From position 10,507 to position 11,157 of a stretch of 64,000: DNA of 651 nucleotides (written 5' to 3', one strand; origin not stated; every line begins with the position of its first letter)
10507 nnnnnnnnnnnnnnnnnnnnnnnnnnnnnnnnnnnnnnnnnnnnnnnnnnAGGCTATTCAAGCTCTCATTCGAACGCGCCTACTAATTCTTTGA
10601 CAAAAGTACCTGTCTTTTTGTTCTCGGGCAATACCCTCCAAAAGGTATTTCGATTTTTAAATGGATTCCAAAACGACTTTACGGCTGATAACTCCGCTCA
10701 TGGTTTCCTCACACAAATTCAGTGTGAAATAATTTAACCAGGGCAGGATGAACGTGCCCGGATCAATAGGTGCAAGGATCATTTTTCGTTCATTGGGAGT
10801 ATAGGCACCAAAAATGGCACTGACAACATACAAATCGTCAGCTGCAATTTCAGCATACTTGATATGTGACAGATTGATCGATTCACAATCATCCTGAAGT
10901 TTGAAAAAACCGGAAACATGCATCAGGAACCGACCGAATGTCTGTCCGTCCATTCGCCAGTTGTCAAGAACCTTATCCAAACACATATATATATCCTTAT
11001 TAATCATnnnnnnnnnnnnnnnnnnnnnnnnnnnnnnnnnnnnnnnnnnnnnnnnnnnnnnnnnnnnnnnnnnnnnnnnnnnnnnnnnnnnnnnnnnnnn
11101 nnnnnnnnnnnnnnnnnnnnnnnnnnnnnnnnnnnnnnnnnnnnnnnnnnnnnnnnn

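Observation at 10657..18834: Chaperone-usher-like fibre locus built from DUF4402/SCPU-like subunit paralogs in a Bacteroidota genome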

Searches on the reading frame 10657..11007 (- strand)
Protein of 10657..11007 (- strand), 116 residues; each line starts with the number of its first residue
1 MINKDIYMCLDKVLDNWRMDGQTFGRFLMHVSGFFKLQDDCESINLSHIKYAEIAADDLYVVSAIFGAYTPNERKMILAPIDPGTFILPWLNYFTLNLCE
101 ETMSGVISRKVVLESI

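Call 3: search_protein_families(library=pfam, proteins=[window:10657-11007:-], max_evalue=0.1)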
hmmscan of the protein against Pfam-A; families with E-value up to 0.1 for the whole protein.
window:10657-11007:- (116 aa): 0 families

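Call 4: search_protein_families(library=ncbifam, proteins=[window:10657-11007:-], max_evalue=0.1)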
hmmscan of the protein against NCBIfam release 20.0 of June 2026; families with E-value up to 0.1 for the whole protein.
window:10657-11007:- (116 aa): 0 families
